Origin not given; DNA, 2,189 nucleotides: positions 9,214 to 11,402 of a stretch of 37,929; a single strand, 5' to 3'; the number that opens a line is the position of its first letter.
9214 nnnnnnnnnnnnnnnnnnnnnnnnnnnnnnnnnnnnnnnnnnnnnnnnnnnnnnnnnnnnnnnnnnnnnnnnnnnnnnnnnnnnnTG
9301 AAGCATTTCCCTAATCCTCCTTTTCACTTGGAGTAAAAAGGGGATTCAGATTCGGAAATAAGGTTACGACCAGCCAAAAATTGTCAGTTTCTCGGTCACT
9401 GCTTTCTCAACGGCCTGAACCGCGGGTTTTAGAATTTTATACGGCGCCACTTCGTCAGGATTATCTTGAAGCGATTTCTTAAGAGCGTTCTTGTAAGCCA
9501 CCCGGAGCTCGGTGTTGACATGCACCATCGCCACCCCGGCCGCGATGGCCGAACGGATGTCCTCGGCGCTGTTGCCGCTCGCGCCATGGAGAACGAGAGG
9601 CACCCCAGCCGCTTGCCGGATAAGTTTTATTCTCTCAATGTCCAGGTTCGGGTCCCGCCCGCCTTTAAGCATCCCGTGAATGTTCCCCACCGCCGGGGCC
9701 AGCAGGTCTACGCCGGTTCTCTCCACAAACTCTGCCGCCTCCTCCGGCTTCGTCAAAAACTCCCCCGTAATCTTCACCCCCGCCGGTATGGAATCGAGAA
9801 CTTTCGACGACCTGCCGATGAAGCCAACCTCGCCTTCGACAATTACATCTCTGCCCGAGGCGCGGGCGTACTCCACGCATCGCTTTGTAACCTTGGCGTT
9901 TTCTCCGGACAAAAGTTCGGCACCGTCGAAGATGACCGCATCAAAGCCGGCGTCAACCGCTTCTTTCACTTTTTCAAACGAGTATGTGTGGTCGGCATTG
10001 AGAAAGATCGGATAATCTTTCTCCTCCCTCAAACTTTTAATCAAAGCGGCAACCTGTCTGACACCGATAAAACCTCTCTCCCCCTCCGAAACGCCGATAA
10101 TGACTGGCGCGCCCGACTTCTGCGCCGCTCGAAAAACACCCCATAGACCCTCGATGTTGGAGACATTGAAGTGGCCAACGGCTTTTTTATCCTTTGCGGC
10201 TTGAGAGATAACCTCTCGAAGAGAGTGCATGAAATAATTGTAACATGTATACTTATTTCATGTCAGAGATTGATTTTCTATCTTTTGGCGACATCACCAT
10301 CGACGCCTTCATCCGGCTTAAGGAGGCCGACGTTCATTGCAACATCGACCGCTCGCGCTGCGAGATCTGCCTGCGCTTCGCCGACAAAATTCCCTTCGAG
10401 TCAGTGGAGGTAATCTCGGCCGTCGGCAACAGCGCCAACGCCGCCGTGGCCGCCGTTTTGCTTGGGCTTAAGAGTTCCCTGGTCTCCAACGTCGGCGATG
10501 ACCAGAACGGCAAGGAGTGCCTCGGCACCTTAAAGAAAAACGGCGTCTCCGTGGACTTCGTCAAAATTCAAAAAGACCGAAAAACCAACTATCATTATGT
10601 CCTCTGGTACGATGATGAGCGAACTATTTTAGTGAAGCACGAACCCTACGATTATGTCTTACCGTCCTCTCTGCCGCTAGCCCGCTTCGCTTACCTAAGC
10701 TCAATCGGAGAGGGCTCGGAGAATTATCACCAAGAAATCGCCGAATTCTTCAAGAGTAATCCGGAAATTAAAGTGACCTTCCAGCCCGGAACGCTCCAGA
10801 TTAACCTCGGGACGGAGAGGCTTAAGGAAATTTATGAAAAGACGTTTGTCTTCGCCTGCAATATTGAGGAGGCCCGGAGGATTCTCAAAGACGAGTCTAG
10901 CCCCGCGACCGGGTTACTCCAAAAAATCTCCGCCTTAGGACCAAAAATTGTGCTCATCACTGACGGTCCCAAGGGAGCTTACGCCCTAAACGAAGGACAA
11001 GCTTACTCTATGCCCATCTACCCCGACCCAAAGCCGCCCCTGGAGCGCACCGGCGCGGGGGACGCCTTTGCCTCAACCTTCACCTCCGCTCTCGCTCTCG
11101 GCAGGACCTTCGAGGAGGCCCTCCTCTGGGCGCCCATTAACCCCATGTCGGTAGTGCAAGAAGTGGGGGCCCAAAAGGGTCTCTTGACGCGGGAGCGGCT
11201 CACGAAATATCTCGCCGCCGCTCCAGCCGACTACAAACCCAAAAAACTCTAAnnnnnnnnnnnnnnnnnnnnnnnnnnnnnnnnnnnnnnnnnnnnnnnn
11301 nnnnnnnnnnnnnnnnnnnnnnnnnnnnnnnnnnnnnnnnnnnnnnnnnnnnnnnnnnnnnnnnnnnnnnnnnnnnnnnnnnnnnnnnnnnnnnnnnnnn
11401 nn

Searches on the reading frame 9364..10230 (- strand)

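Call 15: search_protein_families(library=pfam, proteins=[window:9364-10230:-], max_evalue=0.01)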
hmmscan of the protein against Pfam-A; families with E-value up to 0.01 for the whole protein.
window:9364-10230:- (288 aa): 5 families
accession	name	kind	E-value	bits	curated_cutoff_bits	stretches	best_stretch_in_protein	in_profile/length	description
PF01116.26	F_bP_aldolase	-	4.7e-78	263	25.5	1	3-286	2-273/277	Fructose-bisphosphate aldolase class-II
PF02581.23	TMP-TENI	-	0.00015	21.6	27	0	162-238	105-176/180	Thiamine monophosphate synthase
PF01070.24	FMN_dh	-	0.00017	21.2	24.9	1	70-238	86-245/350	FMN-dependent dehydrogenase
PF13378.12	MR_MLE_C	-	0.00089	19.5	29.4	0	155-241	101-175/219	Enolase C-terminal domain-like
PF25509.1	DUF7916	-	0.0085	15.6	27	0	78-188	113-208/296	Domain of unknown function (DUF7916)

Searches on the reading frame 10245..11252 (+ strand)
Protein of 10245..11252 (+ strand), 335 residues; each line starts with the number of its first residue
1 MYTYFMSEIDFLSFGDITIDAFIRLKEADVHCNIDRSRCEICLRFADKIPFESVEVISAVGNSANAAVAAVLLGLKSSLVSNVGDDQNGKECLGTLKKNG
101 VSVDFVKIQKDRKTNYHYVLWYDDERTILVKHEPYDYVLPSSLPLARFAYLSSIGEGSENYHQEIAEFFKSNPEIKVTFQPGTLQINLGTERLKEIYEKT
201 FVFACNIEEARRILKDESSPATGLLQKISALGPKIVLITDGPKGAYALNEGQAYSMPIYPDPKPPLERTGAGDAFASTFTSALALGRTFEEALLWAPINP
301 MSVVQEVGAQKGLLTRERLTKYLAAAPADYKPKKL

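Call 16: search_protein_families(library=pfam, proteins=[window:10245-11252:+], max_evalue=0.01)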
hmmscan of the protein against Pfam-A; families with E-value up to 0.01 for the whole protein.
window:10245-11252:+ (335 aa): 2 families
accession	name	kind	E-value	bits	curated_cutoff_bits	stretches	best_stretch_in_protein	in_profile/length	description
PF00294.29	PfkB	-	2.5e-33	116.2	25.8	1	58-312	34-298/302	pfkB family carbohydrate kinase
PF08543.17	Phos_pyr_kin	-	9.9e-05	22.3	27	1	193-296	112-224/246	Phosphomethylpyrimidine kinase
